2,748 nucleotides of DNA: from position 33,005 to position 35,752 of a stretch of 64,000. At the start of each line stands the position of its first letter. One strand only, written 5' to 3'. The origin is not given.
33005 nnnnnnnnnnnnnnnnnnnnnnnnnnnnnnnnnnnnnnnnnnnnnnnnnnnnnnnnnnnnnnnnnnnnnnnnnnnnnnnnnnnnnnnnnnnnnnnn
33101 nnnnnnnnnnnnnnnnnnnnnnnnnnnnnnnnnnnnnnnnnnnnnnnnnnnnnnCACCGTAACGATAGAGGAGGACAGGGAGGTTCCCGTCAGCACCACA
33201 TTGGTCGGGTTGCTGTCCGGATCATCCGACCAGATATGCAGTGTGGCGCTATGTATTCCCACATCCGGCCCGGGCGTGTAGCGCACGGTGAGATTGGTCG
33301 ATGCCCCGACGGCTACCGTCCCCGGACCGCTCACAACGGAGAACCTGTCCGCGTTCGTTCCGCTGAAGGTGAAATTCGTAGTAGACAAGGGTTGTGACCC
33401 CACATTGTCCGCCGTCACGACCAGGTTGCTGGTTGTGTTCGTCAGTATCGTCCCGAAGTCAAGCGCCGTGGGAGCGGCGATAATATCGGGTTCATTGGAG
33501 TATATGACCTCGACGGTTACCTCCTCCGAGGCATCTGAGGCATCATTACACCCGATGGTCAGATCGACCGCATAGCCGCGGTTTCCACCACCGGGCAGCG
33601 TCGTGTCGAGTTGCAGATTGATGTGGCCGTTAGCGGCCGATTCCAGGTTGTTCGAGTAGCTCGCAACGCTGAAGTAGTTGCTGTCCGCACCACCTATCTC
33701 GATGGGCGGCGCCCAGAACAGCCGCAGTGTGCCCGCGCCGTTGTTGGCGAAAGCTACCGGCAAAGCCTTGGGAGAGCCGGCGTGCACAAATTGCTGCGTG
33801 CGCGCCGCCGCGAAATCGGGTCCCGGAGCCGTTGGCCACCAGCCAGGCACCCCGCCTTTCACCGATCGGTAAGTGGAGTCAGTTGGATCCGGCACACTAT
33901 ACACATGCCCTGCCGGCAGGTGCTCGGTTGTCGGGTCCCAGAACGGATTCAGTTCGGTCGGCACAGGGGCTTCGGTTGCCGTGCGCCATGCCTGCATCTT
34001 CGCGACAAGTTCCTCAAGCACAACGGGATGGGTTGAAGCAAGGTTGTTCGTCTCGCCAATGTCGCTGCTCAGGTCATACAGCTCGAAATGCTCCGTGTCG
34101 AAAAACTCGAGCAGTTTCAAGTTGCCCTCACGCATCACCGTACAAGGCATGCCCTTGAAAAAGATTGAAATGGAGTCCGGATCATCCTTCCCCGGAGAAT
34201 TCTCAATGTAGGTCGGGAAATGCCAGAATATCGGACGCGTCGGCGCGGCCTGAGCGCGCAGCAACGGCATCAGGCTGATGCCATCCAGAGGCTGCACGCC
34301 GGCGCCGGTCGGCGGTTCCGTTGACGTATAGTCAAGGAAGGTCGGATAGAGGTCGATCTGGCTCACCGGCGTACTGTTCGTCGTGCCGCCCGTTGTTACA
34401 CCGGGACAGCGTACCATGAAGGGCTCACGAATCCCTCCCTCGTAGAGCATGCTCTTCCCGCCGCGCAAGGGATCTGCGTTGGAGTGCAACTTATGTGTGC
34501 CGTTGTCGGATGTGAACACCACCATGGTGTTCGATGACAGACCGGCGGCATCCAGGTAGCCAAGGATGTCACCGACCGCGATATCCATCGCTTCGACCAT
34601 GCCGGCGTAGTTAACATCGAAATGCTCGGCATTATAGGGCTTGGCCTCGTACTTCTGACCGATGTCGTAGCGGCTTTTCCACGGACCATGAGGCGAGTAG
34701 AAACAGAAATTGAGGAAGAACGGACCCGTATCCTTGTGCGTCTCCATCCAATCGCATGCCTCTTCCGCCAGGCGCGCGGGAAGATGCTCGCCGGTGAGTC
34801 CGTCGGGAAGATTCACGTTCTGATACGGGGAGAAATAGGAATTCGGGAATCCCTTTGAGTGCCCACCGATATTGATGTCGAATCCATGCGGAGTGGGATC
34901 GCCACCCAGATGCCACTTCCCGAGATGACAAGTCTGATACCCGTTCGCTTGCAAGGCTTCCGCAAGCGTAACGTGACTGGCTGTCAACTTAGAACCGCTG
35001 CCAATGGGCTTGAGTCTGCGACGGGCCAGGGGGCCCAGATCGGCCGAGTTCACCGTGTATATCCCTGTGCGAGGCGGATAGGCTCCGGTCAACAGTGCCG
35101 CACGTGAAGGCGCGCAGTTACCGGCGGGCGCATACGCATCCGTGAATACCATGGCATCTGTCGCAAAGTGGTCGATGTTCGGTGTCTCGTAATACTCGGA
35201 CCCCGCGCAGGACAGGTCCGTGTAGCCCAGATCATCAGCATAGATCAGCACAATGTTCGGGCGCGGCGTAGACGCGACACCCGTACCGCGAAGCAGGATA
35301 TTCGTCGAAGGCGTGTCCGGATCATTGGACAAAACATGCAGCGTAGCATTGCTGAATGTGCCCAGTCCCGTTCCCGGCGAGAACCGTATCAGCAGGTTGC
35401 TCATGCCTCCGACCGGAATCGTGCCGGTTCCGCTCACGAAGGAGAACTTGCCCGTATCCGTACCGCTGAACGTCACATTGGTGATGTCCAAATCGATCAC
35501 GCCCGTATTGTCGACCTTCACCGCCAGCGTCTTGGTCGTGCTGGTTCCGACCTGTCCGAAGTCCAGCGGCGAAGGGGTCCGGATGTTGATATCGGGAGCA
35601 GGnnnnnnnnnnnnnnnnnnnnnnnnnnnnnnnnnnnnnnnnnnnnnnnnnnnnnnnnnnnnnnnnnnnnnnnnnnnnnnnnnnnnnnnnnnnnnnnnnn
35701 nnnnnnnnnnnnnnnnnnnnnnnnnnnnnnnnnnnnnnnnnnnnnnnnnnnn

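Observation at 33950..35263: S1 sulfatase catalytic domain embedded in the middle of a 1613-aa protein, between arrays of Ig-like ASH domains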

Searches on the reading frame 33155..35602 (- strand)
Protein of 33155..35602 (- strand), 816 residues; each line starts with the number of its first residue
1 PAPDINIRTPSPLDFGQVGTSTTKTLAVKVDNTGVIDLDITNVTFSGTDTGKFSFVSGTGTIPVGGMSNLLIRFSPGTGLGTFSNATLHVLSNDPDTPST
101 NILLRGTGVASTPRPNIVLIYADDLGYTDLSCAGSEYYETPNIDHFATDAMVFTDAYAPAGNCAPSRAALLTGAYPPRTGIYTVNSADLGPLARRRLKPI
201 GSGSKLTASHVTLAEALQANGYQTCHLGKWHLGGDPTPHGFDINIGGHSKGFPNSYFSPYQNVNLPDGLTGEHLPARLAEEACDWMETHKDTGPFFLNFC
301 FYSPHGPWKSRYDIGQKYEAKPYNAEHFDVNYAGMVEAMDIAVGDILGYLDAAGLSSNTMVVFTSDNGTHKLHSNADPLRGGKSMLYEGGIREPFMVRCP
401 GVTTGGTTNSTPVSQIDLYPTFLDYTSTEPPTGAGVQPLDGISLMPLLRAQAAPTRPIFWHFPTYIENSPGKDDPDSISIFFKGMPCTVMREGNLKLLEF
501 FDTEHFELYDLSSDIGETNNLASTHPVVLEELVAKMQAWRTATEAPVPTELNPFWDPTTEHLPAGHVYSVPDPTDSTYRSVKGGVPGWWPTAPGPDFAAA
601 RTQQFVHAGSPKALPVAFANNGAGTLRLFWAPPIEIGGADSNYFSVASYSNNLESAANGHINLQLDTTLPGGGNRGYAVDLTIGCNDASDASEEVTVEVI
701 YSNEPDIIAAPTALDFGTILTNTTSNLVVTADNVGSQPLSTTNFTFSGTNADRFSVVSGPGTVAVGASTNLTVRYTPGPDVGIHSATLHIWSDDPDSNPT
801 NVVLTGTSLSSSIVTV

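Call 39: search_protein_representatives(protein=window:33155-35602:-)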
Query: 816 residues. Proteins with E-value up to 0.001 (for the whole library): 122306; up to 1e-10: 44705; up to 1e-30: 5591. The best 150 are listed.
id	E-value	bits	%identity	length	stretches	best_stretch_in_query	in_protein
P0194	2.1e-260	883.1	40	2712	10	271-528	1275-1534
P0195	5.7e-167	574.0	37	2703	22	712-813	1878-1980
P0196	1.9e-157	542.5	35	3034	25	3-118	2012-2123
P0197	1.1e-152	526.7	43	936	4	108-562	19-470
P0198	8.8e-149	513.8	36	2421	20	702-814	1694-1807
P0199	4.2e-136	471.9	39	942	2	111-560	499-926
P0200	5.6e-135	468.2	40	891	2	110-557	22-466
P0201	1.5e-132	460.1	39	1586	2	114-583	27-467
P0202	3.8e-128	445.6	42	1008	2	113-551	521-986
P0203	3.2e-126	439.2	41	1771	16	704-810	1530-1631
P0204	2.9e-124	432.8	40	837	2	109-550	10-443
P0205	2.7e-120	419.6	40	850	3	112-556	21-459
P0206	8.5e-118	411.3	37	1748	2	79-561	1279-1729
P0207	8.5e-118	411.3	35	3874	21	713-813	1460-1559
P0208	6.3e-114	398.6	45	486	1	111-558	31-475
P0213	2.5e-110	386.6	46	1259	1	114-548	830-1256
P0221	4.3e-107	376.0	37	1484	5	109-546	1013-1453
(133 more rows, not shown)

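Call 41: search_protein_families(library=pfam, proteins=[P0194, P0221, P0206, P0201, P0213], max_evalue=0.0001)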
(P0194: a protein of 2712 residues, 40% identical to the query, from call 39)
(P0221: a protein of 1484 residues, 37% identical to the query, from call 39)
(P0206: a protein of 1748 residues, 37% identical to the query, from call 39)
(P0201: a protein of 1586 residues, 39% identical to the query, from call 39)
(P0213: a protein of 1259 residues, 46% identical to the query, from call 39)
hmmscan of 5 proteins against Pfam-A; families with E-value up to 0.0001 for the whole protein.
P0194 (2712 aa): 3 families
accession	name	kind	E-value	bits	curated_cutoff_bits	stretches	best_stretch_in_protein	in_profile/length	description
PF00884.28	Sulfatase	-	1.3e-172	573.4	25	5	2112-2487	1-299/301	Sulfatase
PF16347.10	SGSH_C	-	1.2e-82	276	29.3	5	1926-2072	10-150/154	N-sulphoglucosamine sulphohydrolase, C-terminal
PF14707.11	Sulfatase_C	-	3.9e-08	34.4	30.9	0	468-513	58-100/127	C-terminal region of aryl-sulfatase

P0221 (1484 aa): 5 families
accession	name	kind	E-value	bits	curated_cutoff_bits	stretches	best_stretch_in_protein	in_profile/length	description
PF00884.28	Sulfatase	-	6.7e-161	535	25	3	1019-1343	1-301/301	Sulfatase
PF16347.10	SGSH_C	-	1.5e-24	87.4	29.3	2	1304-1430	14-133/154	N-sulphoglucosamine sulphohydrolase, C-terminal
PF01663.27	Phosphodiest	-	6.9e-18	65.8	23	0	576-802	19-220/342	Type I phosphodiesterase / nucleotide pyrophosphatase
PF14707.11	Sulfatase_C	-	9.4e-17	62.2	30.9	1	904-992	3-96/127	C-terminal region of aryl-sulfatase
PF07394.17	DUF1501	-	1.9e-06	27.8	27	0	310-359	264-314/390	Protein of unknown function (DUF1501)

P0206 (1748 aa): 5 families
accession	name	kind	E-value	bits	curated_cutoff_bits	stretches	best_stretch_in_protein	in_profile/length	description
PF00884.28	Sulfatase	-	1.8e-102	343.1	25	2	1315-1614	3-300/301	Sulfatase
PF16347.10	SGSH_C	-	1.2e-29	103.9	29.3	2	1574-1706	11-150/154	N-sulphoglucosamine sulphohydrolase, C-terminal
PF01663.27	Phosphodiest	-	2.2e-18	67.4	23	1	1315-1560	1-222/342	Type I phosphodiesterase / nucleotide pyrophosphatase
PF14240.11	YHYH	-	2.4e-12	47.6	25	1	926-1019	2-110/193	YHYH protein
PF14707.11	Sulfatase_C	-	5.6e-06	27.4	30.9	0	766-815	58-106/127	C-terminal region of aryl-sulfatase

P0201 (1586 aa): 8 families
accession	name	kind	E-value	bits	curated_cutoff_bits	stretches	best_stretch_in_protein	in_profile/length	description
PF00884.28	Sulfatase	-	3.2e-105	352.2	25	2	28-329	1-300/301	Sulfatase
PF16347.10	SGSH_C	-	4.4e-28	98.8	29.3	2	287-423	10-150/154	N-sulphoglucosamine sulphohydrolase, C-terminal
PF01663.27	Phosphodiest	-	8.7e-17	62.2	23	1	30-277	1-225/342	Type I phosphodiesterase / nucleotide pyrophosphatase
PF14240.11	YHYH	-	1.2e-09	38.9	25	1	663-756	2-110/193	YHYH protein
PF14707.11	Sulfatase_C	-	3.5e-08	34.5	30.9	0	1509-1567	50-107/127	C-terminal region of aryl-sulfatase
PF00036.39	EF-hand_1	-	3.4e-07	29.8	25.4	0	513-529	3-19/29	EF hand domain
PF13405.12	EF-hand_6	-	2.9e-06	27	25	0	517-531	7-21/30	EF-hand domain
PF07394.17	DUF1501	-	2.3e-05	24.2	27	0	236-274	264-302/390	Protein of unknown function (DUF1501)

P0213 (1259 aa): 4 families
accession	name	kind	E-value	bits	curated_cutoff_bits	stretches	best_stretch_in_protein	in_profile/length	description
PF01804.23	Penicil_amidase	-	2.1e-142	476.9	21.3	1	50-807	1-674/675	Penicillin amidase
PF00884.28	Sulfatase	-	1.5e-63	215.4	25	1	831-1142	1-300/301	Sulfatase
PF16347.10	SGSH_C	-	5.3e-18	66.1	29.3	1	1098-1248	8-152/154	N-sulphoglucosamine sulphohydrolase, C-terminal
PF01663.27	Phosphodiest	-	1.4e-13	51.6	23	1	854-1083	18-220/342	Type I phosphodiesterase / nucleotide pyrophosphatase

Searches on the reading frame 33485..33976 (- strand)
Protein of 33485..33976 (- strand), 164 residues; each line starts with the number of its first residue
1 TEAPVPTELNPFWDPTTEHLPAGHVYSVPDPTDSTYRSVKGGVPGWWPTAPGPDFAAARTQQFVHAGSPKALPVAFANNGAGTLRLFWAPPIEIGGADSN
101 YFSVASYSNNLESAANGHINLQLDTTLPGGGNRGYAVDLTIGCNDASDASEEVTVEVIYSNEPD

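Call 18: search_protein_families(library=pfam, proteins=[window:33485-33976:-], max_evalue=10)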
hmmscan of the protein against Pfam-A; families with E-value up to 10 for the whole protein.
seq(164 aa): 0 families
